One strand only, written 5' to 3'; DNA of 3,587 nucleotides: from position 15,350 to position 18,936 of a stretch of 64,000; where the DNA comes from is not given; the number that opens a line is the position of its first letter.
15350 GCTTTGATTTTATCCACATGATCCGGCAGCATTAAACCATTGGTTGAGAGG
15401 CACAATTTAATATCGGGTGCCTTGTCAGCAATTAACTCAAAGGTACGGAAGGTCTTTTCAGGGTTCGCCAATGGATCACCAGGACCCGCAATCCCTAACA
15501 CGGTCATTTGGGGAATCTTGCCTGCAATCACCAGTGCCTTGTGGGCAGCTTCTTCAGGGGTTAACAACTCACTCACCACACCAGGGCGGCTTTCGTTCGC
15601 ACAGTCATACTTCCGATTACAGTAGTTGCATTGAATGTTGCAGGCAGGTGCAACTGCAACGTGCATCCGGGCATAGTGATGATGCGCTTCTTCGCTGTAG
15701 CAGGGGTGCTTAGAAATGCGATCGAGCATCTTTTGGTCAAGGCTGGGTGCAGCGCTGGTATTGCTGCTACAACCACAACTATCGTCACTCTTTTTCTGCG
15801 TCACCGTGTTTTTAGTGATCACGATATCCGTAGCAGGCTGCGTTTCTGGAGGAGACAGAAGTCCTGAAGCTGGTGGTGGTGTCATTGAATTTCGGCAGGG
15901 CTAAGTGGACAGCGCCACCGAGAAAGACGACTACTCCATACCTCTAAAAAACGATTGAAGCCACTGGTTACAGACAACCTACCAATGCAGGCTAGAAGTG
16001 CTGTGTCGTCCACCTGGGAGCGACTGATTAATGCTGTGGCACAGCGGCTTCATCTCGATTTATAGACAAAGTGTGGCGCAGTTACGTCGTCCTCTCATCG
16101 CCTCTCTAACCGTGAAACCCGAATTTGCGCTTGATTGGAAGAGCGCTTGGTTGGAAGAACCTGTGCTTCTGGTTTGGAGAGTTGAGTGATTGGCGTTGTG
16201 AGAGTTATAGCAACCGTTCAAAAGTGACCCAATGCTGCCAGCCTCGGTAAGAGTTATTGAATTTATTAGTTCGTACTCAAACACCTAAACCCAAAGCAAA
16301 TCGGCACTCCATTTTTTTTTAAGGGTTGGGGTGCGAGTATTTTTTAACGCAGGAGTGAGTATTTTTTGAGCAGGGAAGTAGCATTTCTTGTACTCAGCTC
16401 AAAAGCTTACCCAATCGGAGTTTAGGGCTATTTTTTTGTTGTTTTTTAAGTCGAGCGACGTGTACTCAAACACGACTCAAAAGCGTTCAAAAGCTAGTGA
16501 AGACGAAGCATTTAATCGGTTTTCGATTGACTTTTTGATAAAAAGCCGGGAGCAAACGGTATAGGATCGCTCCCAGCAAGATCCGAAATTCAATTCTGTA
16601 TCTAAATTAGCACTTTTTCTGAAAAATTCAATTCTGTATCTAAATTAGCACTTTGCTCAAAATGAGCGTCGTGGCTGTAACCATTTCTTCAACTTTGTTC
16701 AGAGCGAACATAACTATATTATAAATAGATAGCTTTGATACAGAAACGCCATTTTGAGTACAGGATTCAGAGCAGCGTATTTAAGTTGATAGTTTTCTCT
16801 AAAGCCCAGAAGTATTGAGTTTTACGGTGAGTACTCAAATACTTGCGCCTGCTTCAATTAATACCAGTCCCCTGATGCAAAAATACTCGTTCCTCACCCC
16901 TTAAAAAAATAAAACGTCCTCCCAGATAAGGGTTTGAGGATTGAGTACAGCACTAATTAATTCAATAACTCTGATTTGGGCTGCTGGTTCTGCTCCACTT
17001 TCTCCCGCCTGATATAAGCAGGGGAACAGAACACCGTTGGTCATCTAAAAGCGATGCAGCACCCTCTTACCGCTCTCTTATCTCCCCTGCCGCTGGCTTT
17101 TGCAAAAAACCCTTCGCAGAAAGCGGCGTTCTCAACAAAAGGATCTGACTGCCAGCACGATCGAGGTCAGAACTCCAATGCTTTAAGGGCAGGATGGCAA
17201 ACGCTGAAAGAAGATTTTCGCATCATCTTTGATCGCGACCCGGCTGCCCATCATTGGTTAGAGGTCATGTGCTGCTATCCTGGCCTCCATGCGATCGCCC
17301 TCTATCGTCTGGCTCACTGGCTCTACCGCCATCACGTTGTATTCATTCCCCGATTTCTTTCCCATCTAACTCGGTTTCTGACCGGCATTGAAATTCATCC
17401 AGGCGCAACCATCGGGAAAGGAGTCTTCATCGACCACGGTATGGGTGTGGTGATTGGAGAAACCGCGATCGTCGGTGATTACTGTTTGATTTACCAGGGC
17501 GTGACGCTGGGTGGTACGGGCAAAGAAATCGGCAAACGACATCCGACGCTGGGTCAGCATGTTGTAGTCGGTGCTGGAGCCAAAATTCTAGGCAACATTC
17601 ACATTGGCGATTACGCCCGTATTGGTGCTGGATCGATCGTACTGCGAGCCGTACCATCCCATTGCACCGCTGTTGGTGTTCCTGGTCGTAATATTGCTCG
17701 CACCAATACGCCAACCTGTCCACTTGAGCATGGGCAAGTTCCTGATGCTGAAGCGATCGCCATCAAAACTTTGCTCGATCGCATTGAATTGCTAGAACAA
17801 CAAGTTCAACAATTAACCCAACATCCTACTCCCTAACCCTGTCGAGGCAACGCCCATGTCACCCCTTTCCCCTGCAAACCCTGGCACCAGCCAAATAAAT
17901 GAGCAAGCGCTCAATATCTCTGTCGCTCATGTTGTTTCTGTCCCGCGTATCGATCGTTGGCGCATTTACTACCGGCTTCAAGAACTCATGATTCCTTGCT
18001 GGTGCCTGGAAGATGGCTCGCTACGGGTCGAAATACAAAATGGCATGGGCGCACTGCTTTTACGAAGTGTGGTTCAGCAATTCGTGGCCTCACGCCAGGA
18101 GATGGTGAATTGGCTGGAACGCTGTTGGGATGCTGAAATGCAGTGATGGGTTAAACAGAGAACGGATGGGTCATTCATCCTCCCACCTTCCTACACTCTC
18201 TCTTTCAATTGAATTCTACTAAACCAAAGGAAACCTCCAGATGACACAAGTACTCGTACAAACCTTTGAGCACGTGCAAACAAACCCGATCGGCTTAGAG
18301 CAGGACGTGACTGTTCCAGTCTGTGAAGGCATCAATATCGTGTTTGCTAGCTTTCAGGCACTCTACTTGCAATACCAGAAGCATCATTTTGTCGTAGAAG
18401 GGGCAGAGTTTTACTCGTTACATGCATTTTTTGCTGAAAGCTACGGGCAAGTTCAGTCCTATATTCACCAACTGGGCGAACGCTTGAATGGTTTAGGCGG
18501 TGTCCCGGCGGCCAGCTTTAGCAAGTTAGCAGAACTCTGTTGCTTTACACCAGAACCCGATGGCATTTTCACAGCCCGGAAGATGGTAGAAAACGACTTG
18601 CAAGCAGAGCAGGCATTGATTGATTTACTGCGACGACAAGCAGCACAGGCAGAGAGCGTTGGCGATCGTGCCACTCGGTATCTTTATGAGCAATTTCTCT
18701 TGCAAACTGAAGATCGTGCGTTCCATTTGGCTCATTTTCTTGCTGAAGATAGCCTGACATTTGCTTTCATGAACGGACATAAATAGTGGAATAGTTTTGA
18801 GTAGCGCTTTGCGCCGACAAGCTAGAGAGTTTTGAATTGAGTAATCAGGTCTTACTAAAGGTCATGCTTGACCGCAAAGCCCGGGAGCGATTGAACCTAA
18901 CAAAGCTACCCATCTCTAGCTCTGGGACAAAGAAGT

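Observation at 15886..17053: Motif-dense 1.17-kb divergent nifB/nifP control region with a thrice-repeated 12-mer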

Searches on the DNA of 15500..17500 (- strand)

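Call 7: search_rna_families(source=window, start=15500, end=17500, threshold=evalue, max_evalue=1)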
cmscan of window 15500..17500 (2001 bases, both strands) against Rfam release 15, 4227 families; matches with E-value up to 1: 0.
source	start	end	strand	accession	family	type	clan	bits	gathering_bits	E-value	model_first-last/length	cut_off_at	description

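Call 65: build_rna_model(alignment_id=A3, structure=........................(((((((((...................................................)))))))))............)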
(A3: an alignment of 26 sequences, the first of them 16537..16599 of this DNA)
Model R1 built from alignment A3 (26 sequences, 105 columns); structure: as given.
model positions 60; base pairs 9; branch points 0; effective number of sequences 15.64; information 0.931 bits per position. Calibrated on 0.2 Mb of random sequence (short: E-values are rough).
structure used (alignment columns):
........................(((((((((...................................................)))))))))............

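Call 66: search_with_rna_model(model_id=R1, sources=[window, L001, L002, L003, L004, L005, L006, L007, L008, L009, L010, L011, L012, L013, L014, L015, L016, L017, L018, L019, L020, L021, L022, L023, L024, L025, L026, L027, L028, L029, L030, L031, L032, L033, L034, L035, L036, L037, L038, L039, L040, L041, L042, L043, L044, L045, L046, L047, L048, L049, L050, L051, L052, L053, L054, L055, L056, L057, L058, L059, L060, L061, L062, L063, L064, L065, L066, L067, L068, L069, L070, L071, L072, L073, L074, L075, L076, L077, L078, L079, L080], max_evalue=1)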
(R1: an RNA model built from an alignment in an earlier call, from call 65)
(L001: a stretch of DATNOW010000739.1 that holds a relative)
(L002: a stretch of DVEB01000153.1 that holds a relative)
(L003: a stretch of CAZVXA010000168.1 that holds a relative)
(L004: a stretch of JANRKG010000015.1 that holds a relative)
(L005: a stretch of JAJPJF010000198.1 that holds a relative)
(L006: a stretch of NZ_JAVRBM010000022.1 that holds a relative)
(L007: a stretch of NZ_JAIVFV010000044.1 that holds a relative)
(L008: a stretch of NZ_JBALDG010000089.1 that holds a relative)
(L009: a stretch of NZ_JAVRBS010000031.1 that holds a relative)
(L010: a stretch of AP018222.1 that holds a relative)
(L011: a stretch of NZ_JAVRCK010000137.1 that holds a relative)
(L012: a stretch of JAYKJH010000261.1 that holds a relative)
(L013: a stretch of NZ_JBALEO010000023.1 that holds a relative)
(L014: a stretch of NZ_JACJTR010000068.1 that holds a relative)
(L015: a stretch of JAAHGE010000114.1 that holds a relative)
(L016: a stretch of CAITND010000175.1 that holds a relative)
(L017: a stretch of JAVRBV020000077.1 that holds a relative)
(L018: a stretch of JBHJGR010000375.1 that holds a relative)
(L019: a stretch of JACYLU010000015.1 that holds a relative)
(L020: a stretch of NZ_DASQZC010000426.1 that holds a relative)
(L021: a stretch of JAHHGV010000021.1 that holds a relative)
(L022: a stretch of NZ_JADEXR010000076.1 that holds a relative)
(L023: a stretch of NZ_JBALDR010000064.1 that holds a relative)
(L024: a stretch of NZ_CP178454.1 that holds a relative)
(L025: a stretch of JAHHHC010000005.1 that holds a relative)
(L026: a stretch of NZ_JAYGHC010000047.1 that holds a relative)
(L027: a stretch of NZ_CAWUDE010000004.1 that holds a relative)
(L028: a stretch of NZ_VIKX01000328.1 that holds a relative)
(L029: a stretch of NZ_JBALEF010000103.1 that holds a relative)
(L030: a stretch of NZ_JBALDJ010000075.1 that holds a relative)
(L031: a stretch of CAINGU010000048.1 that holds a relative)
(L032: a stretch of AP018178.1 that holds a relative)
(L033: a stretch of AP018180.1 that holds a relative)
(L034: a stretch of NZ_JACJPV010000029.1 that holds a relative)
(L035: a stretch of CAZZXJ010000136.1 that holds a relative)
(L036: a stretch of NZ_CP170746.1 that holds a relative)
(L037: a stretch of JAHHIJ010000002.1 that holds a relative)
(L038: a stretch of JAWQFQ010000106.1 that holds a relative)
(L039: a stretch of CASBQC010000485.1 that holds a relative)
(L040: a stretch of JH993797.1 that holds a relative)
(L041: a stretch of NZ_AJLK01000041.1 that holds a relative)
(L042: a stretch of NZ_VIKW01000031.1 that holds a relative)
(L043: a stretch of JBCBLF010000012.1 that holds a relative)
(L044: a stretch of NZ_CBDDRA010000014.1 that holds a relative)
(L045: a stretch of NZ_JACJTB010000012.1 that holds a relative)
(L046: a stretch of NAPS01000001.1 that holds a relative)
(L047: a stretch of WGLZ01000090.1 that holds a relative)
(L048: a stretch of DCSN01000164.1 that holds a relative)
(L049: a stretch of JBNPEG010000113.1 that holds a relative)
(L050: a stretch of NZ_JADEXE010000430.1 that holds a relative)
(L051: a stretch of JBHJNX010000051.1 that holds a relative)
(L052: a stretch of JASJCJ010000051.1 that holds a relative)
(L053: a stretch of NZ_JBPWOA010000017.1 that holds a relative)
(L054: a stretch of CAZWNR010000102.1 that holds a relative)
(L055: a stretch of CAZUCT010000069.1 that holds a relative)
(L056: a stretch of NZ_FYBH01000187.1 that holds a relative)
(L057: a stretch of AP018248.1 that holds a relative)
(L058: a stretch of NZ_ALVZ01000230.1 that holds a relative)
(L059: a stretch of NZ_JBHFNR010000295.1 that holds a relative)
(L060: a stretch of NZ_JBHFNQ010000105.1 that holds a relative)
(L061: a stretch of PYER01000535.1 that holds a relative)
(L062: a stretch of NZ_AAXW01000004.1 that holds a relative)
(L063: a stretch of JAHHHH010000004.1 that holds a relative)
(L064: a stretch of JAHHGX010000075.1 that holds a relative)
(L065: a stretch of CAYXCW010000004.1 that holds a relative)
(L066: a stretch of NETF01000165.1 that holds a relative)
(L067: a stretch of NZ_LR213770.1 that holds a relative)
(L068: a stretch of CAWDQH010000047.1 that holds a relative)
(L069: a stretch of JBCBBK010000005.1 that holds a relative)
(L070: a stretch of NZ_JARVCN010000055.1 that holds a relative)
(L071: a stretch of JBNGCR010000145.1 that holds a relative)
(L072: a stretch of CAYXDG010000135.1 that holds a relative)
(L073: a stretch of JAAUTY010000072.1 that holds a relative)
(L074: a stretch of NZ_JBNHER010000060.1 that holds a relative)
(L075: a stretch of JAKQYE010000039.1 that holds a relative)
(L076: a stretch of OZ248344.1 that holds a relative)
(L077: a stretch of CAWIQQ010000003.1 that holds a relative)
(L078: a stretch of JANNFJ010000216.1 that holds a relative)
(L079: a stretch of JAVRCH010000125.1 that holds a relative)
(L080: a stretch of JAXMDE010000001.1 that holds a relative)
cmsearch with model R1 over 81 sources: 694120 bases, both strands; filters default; matches with E-value up to 1: 73.
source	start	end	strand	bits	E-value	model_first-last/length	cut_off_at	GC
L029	2757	2816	+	79.2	1.7e-16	1-60/60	no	0.38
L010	2820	2879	+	77.7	3.9e-16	1-60/60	no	0.45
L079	2033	2092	+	77.7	3.9e-16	1-60/60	no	0.45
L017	2832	2891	+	77.7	4e-16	1-60/60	no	0.42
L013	2842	2901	+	77.5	4.3e-16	1-60/60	no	0.33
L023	2831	2890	+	77.5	4.3e-16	1-60/60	no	0.33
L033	2782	2841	+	77.4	4.5e-16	1-60/60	no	0.42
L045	2784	2843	+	77.1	5.4e-16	1-60/60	no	0.4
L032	2778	2837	+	77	5.8e-16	1-60/60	no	0.43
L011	2832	2891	+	76.8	6.2e-16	1-60/60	no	0.33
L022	2814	2873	+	76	9.8e-16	1-60/60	no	0.5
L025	2781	2840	+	75.3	1.4e-15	1-60/60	no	0.5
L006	2836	2896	+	74.8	2e-15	1-60/60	no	0.34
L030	2756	2816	+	74.2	2.6e-15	1-60/60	no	0.3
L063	2849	2908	+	73.2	4.6e-15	1-60/60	no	0.4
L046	2587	2646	+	72.7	6.1e-15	1-60/60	no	0.38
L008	2832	2891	+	72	9.3e-15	1-60/60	no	0.37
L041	2151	2210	+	71.8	1e-14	1-60/60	no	0.37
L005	2803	2862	+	71.7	1.1e-14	1-60/60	no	0.38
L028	2951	3010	+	71.4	1.3e-14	1-60/60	no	0.35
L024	2721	2779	+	70.9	1.6e-14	1-60/60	no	0.42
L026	2806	2864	+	69.6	3.5e-14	1-60/60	no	0.41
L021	2835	2894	+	69.3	4.2e-14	1-60/60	no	0.42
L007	2833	2892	+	68.7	5.5e-14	1-60/60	no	0.38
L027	2817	2877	+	68.1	7.8e-14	1-60/60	no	0.38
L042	2952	3011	+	67.1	1.4e-13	1-60/60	no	0.37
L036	2844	2902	+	66.7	1.7e-13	1-60/60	no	0.41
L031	2952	3011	+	66.6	1.8e-13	1-60/60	no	0.38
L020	2836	2895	+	65.9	2.6e-13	1-60/60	no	0.35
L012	2724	2783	+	63.8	8.6e-13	1-60/60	no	0.4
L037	2847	2905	+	63.5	1e-12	1-60/60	no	0.42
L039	381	440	+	62.9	1.4e-12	1-60/60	no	0.4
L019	2839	2896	+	59.2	1.1e-11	1-60/60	no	0.5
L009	2859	2918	+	58.1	2.1e-11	1-60/60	no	0.32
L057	2837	2897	+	57.6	2.6e-11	1-60/60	no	0.36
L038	128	190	+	56.9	3.9e-11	1-60/60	no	0.43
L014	2836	2895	+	51.5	7.9e-10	1-60/60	no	0.33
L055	2498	2557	+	48.5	4.1e-09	1-60/60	no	0.52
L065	2923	3022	+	45.2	2.6e-08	1-60/60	no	0.51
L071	2882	2941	+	43.5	6.8e-08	1-60/60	no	0.5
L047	3078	3137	+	43.2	7.7e-08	1-60/60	no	0.38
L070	2862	2921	+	42.7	1.1e-07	1-60/60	no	0.48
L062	2935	2994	+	42.6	1.1e-07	1-60/60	no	0.48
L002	2959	3019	+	41.7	1.8e-07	1-60/60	no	0.38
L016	2736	2795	+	40.9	2.9e-07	1-60/60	no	0.4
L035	1665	1724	+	39.5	6.1e-07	1-60/60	no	0.38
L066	2906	2965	+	33.3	1.9e-05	1-60/60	no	0.45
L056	2798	2884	+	28.9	0.00022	1-60/60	no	0.33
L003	166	239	+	25.2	0.0017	1-60/60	no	0.38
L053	2726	2785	+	21.5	0.013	1-60/60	no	0.37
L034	2783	2842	+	21.2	0.015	1-60/60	no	0.28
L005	2826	2854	-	20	0.03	24-52/60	no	0.48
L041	2174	2202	-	19.8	0.034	24-52/60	no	0.48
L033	2803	2833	-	19.4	0.042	24-54/60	no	0.45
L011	2855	2883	-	18.4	0.071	24-52/60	no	0.41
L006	2860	2888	-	18.4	0.074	24-52/60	no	0.48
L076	828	889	+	18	0.09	1-60/60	no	0.4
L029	2780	2808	-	18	0.094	24-52/60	no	0.45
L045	2805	2835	-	17.6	0.11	24-54/60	no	0.42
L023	2854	2882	-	17.3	0.14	24-52/60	no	0.34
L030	2780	2808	-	17.3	0.14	24-52/60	no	0.34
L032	2799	2829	-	17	0.16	24-54/60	no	0.48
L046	2610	2638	-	16.6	0.19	24-52/60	no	0.52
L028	2972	3002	-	16.6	0.2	24-54/60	no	0.42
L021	2858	2886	-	16.5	0.22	24-52/60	no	0.59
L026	2826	2856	-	16.5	0.22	24-54/60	no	0.48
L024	2742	2771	-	16.4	0.22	24-54/60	no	0.5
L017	2853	2883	-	16.1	0.27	24-54/60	no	0.45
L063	2872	2900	-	15.9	0.3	24-52/60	no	0.55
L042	2973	3003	-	15.7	0.34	24-54/60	no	0.42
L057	2859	2889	-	15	0.49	24-54/60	no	0.42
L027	2838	2869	-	14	0.85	24-54/60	no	0.41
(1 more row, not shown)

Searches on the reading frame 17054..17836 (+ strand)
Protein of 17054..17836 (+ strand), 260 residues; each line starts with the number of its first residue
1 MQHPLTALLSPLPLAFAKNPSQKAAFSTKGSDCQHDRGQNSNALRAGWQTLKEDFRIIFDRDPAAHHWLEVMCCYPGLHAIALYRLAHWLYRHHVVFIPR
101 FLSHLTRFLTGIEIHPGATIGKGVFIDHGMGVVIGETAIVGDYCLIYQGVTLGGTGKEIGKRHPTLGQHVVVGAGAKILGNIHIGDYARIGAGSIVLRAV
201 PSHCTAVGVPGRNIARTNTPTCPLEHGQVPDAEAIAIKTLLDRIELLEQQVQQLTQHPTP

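Call 5: search_protein_families(library=ncbifam, proteins=[window:17054-17836:+])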
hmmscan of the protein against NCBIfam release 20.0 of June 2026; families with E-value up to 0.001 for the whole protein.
window:17054-17836:+ (260 aa): 24 families
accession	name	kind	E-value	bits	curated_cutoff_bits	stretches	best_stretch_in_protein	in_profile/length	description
TIGR01172.1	cysE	equivalog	1.6e-73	246.1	210.65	1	52-212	2-162/162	serine O-acetyltransferase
NF041874.1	EPS_EpsC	equivalog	5.6e-68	227.9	150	1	51-217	1-167/168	serine O-acetyltransferase EpsC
NF008349.0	PRK11132.1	equivalog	4.7e-53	180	397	1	53-228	83-258/273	serine O-acetyltransferase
NF007564.0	PRK10191.1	equivalog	4.1e-19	68.6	196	1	102-210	48-155/162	colanic acid biosynthesis acetyltransferase WcaB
TIGR04016.1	WcaB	equivalog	1.7e-18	66.6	194.65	1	103-209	33-138/146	colanic acid biosynthesis acetyltransferase WcaB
TIGR03570.1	NeuD_NnaD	subfamily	1.7e-16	60.4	160.8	1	111-212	111-202/202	NeuD/PglB/VioB family sugar acetyltransferase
TIGR03532.1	DapD_Ac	equivalog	2.5e-13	50.2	231.75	1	111-218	110-215/231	2,3,4,5-tetrahydropyridine-2,6-dicarboxylate N-acetyltransferase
NF002060.0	PRK00892.1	subfamily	6.7e-09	35.3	207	1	165-214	265-315/345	UDP-3-O-(3-hydroxymyristoyl)glucosamine N-acyltransferase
NF007076.0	PRK09527.1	equivalog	3.8e-08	33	347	1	119-218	77-186/203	galactoside O-acetyltransferase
NF058585.1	HptprglPActTf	PfamEq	2.3e-07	30.5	300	1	165-218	108-161/172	heptaprenylglyceryl phosphate O-acetyltransferase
NF010932.0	PRK14352.1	equivalog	7.6e-07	28.1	611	1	161-208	399-446/488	bifunctional UDP-N-acetylglucosamine diphosphorylase/glucosamine-1-phosphate N-acetyltransferase GlmU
TIGR01853.1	lipid_A_lpxD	equivalog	1.4e-06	27.5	242.5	1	165-215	256-306/325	UDP-3-O-(3-hydroxymyristoyl)glucosamine N-acyltransferase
TIGR03308.1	phn_thr-fam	hypoth_equivalog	5e-06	26.5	201.65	1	162-217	107-162/204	phosphonate metabolim protein, transferase hexapeptide repeat family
NF003657.0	PRK05289.1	equivalog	7e-06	25.3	226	0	163-212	142-191/264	acyl-ACP--UDP-N-acetylglucosamine O-acyltransferase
NF050158.1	CarbAnhydGPos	equivalog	1.5e-05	24.8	250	1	166-215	90-141/172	gamma carbonic anhydrase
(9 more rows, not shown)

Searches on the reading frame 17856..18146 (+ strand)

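Call 5: search_protein_families(library=ncbifam, proteins=[window:17856-18146:+])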
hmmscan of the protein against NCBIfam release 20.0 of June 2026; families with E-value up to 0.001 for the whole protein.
window:17856-18146:+ (96 aa): 1 family
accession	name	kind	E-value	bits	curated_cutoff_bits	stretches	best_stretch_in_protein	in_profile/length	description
NF045598.1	asr1405_asl0597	subfamily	1.1e-31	108.8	35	1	26-91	1-66/66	Asr1405/Asl0597 family protein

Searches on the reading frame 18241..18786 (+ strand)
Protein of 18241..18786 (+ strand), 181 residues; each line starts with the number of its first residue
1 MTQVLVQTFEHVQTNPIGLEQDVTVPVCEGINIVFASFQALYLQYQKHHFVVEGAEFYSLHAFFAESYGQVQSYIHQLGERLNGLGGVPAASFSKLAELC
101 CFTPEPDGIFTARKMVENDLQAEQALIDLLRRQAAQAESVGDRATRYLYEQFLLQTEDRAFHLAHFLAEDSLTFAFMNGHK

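Call 5: search_protein_families(library=ncbifam, proteins=[window:18241-18786:+])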
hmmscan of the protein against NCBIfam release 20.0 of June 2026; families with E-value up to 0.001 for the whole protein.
window:18241-18786:+ (181 aa): 3 families
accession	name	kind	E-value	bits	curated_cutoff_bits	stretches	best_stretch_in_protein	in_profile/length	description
NF052461.1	DNAProtecDpsACyan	equivalog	1.1e-98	328.1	300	1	2-174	3-175/176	DNA starvation/stress protection protein DpsA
NF041388.1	DNAstvprot_Halo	equivalog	5.7e-38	130.5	170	1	6-173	3-170/171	DNA starvation/stationary phase protection protein DpsA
NF006975.0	PRK09448.1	equivalog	2.4e-07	30.9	114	1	17-146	19-145/168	DNA starvation/stationary phase protection protein Dps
